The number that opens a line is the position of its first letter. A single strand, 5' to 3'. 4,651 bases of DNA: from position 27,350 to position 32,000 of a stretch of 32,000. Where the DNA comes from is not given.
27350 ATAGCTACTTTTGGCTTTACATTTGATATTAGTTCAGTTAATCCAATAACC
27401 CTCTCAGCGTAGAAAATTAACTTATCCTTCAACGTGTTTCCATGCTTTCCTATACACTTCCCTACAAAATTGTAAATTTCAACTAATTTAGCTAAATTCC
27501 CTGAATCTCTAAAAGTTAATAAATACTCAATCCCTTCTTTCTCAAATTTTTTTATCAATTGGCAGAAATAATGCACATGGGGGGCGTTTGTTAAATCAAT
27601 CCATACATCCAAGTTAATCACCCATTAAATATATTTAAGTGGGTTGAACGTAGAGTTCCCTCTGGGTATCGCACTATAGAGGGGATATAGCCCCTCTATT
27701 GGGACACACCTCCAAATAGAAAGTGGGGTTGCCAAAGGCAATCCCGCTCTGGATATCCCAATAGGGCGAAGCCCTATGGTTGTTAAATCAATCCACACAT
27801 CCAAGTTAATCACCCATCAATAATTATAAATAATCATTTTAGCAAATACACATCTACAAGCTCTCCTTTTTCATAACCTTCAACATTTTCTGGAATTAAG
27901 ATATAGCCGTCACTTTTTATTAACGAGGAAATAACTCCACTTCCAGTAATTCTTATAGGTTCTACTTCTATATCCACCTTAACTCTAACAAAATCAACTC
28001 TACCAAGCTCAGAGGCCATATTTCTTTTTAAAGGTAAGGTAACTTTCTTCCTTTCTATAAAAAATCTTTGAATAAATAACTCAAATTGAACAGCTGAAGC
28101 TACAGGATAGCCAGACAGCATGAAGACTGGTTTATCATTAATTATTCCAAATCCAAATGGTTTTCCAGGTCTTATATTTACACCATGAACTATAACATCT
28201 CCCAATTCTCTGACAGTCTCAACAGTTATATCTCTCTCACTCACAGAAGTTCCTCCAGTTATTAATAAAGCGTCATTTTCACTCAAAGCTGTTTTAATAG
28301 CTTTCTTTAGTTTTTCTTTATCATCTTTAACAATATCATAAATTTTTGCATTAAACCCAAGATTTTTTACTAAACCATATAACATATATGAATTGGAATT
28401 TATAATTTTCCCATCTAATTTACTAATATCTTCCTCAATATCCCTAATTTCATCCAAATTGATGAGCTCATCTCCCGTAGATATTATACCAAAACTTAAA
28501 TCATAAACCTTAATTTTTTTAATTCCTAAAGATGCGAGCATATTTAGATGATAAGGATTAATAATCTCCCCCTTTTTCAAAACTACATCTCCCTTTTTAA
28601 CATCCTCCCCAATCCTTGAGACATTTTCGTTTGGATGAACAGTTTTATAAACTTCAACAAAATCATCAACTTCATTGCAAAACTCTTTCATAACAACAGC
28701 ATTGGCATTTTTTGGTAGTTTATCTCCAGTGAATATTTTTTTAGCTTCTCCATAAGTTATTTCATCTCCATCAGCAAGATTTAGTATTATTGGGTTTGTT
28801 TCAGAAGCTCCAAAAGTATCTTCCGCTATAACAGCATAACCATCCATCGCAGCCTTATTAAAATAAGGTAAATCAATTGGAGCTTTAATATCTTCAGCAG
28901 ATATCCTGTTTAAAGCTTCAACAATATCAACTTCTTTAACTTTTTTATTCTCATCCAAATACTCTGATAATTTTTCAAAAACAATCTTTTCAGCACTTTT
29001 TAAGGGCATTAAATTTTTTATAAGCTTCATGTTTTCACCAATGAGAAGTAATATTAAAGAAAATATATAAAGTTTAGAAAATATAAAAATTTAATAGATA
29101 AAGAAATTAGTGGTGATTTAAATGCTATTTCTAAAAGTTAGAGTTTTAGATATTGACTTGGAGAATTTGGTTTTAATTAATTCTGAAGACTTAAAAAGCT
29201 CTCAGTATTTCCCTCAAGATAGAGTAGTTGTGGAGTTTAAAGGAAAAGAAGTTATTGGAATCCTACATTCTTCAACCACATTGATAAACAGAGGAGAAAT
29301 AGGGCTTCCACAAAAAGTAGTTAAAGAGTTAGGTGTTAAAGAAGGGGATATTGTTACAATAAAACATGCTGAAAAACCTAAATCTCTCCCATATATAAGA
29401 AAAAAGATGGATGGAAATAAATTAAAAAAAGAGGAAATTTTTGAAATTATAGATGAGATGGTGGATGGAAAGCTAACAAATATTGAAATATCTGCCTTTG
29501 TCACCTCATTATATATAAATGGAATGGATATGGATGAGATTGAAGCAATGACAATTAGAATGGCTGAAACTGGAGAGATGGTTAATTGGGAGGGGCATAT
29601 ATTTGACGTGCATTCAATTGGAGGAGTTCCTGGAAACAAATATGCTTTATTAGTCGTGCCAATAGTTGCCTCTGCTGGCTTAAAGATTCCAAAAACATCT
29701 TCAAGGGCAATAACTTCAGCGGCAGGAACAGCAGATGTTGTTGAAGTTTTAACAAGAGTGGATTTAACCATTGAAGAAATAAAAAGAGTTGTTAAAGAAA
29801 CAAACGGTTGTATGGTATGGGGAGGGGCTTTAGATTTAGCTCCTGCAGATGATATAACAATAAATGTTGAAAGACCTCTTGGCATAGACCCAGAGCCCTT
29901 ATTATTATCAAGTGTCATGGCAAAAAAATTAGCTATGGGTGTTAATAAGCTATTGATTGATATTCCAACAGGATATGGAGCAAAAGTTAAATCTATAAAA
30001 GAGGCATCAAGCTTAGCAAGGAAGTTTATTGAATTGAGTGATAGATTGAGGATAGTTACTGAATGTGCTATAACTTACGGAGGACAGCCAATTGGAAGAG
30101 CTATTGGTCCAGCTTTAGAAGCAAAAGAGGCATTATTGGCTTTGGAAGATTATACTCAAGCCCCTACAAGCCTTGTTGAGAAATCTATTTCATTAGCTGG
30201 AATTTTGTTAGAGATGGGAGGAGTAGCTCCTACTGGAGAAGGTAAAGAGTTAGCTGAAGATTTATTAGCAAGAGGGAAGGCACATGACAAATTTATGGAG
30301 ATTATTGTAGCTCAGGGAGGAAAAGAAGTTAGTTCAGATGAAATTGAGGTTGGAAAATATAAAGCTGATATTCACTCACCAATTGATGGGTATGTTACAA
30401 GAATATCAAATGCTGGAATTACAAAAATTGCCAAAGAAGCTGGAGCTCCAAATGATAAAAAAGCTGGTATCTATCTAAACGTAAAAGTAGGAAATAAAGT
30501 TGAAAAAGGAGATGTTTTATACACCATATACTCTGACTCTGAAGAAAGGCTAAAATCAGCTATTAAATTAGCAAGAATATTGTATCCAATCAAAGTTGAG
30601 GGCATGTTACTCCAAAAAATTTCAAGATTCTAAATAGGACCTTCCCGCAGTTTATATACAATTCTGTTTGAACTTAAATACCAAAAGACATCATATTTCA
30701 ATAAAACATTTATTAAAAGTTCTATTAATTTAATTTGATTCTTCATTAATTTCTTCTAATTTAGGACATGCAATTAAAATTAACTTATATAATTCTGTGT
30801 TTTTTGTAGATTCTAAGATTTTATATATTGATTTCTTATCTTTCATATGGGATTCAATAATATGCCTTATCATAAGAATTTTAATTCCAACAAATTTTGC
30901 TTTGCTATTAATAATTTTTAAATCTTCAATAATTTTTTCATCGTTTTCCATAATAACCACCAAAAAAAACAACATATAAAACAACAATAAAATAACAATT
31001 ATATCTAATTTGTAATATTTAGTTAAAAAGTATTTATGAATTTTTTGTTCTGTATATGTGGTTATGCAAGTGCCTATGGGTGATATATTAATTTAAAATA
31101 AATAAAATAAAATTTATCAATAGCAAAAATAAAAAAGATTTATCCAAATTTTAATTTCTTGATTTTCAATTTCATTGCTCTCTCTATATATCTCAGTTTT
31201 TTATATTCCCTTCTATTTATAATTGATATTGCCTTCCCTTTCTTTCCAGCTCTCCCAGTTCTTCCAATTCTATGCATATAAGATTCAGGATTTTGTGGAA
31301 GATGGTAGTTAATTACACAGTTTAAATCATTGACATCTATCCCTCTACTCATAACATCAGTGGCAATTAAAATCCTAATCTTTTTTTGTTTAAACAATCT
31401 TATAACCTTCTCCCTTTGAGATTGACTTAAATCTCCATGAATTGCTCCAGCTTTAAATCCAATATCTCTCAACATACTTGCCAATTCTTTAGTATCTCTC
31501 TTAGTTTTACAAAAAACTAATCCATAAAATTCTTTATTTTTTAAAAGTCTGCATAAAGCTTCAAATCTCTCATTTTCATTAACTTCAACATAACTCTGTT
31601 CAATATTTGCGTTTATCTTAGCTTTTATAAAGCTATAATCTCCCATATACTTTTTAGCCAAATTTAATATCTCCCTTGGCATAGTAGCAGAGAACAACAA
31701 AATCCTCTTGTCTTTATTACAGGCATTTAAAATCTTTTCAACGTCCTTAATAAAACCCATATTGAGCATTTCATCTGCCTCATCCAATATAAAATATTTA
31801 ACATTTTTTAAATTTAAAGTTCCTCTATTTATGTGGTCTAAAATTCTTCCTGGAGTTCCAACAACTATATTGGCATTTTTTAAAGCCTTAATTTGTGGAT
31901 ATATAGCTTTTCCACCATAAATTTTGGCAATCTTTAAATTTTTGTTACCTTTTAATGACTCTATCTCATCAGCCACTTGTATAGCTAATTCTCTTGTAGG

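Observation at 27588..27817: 38-bp duplication of a gene start brackets a 154-bp GC-rich insert in the moeA/DUF354 junction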

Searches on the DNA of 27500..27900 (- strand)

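Call 7: search_rna_families(source=window, start=27500, end=27900, threshold=evalue, max_evalue=10, show_alignments=3)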
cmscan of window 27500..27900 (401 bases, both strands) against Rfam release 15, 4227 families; matches with E-value up to 10: 3.
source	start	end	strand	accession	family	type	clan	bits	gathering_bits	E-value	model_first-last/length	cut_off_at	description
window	27723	27761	+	RF03753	mir-1986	Gene; miRNA;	-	15.3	50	4.3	12-50/60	no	mir-1986 microRNA precursor family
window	27717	27891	-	RF01295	SCARNA7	Gene; snRNA; snoRNA; scaRNA;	-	12.8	65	0.41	1-330/330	no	Small Cajal body-specific RNA 7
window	27518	27590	-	RF01929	bxd_1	Gene; lncRNA;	-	11.1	75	5.6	1-86/86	no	Bithoraxoid conserved region 1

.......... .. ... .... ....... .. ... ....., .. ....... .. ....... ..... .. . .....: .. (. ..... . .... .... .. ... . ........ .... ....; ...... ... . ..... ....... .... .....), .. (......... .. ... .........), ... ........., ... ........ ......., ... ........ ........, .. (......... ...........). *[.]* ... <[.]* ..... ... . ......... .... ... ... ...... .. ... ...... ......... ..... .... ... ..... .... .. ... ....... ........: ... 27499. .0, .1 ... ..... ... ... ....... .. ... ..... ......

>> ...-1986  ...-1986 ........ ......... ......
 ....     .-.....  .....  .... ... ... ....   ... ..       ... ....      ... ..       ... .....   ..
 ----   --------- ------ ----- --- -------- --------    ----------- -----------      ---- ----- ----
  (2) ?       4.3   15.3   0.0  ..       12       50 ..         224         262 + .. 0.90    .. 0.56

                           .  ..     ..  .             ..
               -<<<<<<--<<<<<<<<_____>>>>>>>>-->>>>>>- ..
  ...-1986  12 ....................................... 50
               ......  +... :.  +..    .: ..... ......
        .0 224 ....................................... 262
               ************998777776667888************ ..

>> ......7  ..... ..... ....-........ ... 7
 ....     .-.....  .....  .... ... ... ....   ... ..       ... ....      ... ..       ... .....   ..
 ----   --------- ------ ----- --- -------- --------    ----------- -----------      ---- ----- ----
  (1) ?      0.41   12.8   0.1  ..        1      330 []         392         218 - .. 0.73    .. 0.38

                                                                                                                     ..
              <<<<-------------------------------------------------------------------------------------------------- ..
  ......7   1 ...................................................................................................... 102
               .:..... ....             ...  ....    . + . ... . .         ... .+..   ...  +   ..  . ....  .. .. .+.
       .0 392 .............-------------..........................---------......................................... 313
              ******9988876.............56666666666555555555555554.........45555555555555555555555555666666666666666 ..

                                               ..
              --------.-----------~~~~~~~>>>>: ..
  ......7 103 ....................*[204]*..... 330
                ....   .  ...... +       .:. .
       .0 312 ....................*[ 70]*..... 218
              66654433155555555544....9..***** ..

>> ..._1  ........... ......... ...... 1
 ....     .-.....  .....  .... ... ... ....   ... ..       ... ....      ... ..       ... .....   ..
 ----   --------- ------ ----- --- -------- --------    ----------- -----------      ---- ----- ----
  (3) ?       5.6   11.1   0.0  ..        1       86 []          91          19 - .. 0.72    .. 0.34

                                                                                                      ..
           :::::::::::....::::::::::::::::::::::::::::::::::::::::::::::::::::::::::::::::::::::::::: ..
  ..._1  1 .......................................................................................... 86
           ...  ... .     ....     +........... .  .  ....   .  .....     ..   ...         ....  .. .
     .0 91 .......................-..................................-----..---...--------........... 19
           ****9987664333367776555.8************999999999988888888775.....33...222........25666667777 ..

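Call 38: search_dna_similar(query=window:27626-27779:-, collection=plasmids, mode=distant, max_evalue=10, max_rows=20)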
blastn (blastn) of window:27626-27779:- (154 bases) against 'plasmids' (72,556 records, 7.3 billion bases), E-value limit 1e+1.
No match.

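Call 39: search_dna_similar(query=window:27626-27779:-, collection=phages, mode=distant, max_evalue=10, max_rows=20)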
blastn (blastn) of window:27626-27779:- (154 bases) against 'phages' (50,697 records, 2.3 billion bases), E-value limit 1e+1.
Records with a match: 4; places in all: 4; records where one place covers at least 80% of the query: 0.
Best place of each record, by identity: 95-99% 1; 80-90% 3.
By first word of the organism name: Acinetobacter 2; Mycobacterium 1; Aeromonas 1.
By host as written in the record: Acinetobacter johnsonii 2; Mycobacterium smegmatis mc2 155 1; Aeromonas hydrophila 1.
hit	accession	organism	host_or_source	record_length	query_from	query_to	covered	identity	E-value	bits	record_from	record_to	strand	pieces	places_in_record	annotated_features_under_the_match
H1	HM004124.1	Acinetobacter phage Acj9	Acinetobacter johnsonii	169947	1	27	18%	88.9%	6e+0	37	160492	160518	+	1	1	35: gp35 hinge connector of long tail fiber proximal connector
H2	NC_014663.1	Acinetobacter phage Acj9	Acinetobacter johnsonii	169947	1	27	18%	88.9%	6e+0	37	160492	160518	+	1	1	35: long tail fiber protein proximal connector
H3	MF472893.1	Mycobacterium phage MissWhite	Mycobacterium smegmatis mc2 155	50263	84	110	18%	88.9%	6e+0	37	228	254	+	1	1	none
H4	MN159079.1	Aeromonas phage D9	Aeromonas hydrophila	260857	24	46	15%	95.7%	2e+0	38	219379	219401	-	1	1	hypothetical protein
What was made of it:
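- Tried and rejected: Plasmid and phage collections in distant mode: nothing, or chance hits only (calls 38, 39).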

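Call 67: build_rna_model(alignment_id=A1, structure=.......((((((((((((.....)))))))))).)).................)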
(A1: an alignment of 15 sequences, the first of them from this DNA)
Model R1 built from alignment A1 (15 sequences, 54 columns); structure: as given.
model positions 45; base pairs 10; branch points 0; effective number of sequences 15; information 0.933 bits per position. Calibrated on 0.2 Mb of random sequence (short: E-values are rough).
structure used (alignment columns):
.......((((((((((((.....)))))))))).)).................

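Call 68: search_with_rna_model(model_id=R1, sources=[window, L007, L008, L009, L048, L050, L058, L071, L092, L133, L134, L135, L136, L137, L140, L141, L144, L147, L148, L149, L150], max_evalue=1)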
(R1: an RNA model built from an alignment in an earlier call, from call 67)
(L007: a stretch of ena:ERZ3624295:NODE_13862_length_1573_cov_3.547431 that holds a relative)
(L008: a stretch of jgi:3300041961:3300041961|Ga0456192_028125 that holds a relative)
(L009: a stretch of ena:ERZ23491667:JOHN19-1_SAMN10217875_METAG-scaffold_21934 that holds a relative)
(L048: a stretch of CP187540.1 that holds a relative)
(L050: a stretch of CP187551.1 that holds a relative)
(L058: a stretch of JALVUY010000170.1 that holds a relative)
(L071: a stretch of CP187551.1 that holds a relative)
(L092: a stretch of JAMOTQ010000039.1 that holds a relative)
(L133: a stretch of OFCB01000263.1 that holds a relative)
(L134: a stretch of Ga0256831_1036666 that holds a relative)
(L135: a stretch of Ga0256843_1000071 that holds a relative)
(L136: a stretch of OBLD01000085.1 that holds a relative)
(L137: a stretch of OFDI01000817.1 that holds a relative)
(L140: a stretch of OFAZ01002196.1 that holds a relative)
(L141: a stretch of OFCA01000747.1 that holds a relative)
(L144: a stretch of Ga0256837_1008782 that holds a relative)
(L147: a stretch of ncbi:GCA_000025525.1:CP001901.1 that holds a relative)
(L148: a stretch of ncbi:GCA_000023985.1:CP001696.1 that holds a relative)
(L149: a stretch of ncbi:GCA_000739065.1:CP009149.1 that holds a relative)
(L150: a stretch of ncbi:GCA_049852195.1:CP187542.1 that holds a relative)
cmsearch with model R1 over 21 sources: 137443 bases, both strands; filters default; matches with E-value up to 1: 25.
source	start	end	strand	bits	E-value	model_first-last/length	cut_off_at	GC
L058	4054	4105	+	48.8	3.4e-12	1-45/45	no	0.48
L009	2232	2283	+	48.2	5.1e-12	1-45/45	no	0.5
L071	463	508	-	47.9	6.2e-12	1-45/45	no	0.5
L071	511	560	-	47.7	7.3e-12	1-45/45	no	0.56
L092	1068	1117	+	46.5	1.7e-11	1-45/45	no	0.5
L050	6436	6485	-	46.4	1.8e-11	1-45/45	no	0.46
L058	4115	4158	+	44.6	6.2e-11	1-45/45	no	0.5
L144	4145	4190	+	44.6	6.5e-11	1-45/45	no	0.48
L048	674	723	+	44.1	9.3e-11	1-45/45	no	0.52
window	27743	27786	-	42.6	2.6e-10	1-45/45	no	0.52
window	27667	27717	+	42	3.8e-10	1-45/45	no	0.47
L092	1168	1211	-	33.5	1.5e-07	1-45/45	no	0.41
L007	313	356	+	30.6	1.1e-06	1-45/45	no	0.48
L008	380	423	+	30.6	1.1e-06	1-45/45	no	0.48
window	27676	27699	-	16.9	0.016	10-27/45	no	0.46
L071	529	551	+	16.6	0.021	10-27/45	no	0.52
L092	1077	1099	-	16.6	0.021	10-27/45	no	0.52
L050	6454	6476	+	16.5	0.021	10-27/45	no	0.52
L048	683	707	-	16.3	0.025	10-27/45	no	0.56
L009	2241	2265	-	16.3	0.026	10-27/45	no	0.56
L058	4063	4087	-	16.3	0.026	10-27/45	no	0.52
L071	564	584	+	15.2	0.053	10-27/45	no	0.52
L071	481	499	+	15.1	0.059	10-27/45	no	0.58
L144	4142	4179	-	14.8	0.072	1-45/45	no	0.42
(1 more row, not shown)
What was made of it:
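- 27743..27779 (-): Hairpin module of the short type: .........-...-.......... plus the tail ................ It is the first element of the insert and is shared with all the other filled junctions. Model hit at 27743-27786 on the minus strand, 42.6 bits, on a training sequence (call 68).
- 27667..27717 (+): Hairpin module of the long type: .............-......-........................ It is in the opposite orientation to the short-type module and is part of the nested insert. Model hit at 27667-27717 on the plus strand, 42 bits, on a training sequence (call 68).
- Tried and rejected: Covariance model R1 over 137 kb of Methanocaldococcus DNA: it recovered its training copies and nothing new above 17 bits (call 68).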

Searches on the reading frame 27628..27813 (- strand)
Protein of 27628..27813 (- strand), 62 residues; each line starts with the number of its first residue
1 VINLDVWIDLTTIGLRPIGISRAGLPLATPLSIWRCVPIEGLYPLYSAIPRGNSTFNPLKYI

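Call 15: search_protein_families(library=pfam, proteins=[window:27628-27813:-], max_evalue=0.01)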
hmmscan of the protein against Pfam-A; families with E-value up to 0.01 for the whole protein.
window:27628-27813:- (62 aa): 0 families

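Call 73: find_homologous_proteins(query=window:27628-27813:-, max_evalue=10)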
Query window:27628-27813:-: no candidate shares three 5-residue words with the query. No homologue found.
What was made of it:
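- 27625..27813 (-): A 62-codon ORF that starts at the copy-B start codon, reads through the whole insert and stops at TAA 3 nt before the MJ0665 GTG. It is probably not a gene. No Pfam match (call 15) and no homologue (call 73).
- The peptide has no homologue (call 73).
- Tried and rejected: Protein search with the 62-aa ORF: no candidate (call 73).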

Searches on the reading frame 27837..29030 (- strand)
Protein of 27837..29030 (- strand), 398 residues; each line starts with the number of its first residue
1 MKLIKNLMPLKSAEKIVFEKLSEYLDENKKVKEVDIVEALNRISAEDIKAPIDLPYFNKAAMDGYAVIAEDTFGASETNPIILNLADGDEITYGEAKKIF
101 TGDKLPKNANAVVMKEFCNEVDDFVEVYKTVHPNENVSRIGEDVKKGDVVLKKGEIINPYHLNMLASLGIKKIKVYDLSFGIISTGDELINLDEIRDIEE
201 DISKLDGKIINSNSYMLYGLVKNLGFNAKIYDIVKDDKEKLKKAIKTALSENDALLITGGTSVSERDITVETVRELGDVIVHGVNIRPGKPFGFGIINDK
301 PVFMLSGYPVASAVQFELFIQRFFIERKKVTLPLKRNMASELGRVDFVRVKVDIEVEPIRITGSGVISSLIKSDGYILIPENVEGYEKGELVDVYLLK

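Call 15: search_protein_families(library=pfam, proteins=[window:27837-29030:-], max_evalue=0.01)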
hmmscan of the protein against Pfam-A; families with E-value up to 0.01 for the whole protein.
window:27837-29030:- (398 aa): 4 families
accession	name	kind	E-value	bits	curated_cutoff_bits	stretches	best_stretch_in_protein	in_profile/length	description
PF03453.22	MoeA_N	-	1.6e-44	151.8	30.8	1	9-169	2-160/160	MoeA N-terminal region (domain I and II)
PF00994.29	MoCF_biosynth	-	3.5e-34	118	26.6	1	181-321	1-139/144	Probable molybdopterin binding domain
PF03454.20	MoeA_C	-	1.2e-20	73.9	22.1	1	332-397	2-72/72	MoeA C-terminal region (domain IV)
PF07697.16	7TMR-HDED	-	2.7e-05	24.7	27.6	1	137-170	189-222/224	7TM-HD extracellular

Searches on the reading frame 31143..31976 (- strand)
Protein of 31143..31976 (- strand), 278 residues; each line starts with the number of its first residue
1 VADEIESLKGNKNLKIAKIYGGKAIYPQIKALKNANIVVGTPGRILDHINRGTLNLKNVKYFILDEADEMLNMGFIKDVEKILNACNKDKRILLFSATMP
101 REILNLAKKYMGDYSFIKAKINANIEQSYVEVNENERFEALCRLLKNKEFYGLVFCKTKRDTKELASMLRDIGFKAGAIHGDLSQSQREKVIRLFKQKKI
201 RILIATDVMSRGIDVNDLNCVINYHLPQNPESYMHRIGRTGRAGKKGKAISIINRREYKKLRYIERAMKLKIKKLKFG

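Call 88: search_protein_families(library=pfam, proteins=[window:31143-31976:-], max_evalue=0.00001)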
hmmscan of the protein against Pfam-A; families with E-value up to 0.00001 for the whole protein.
window:31143-31976:- (278 aa): 2 families
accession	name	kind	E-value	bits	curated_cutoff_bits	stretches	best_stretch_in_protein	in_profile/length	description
PF00271.37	Helicase_C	-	1.2e-34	119.3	23.5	1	137-244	2-110/110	Helicase conserved C-terminal domain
PF00270.35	DEAD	-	1.2e-27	97.1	26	1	2-104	62-165/167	DEAD/DEAH box helicase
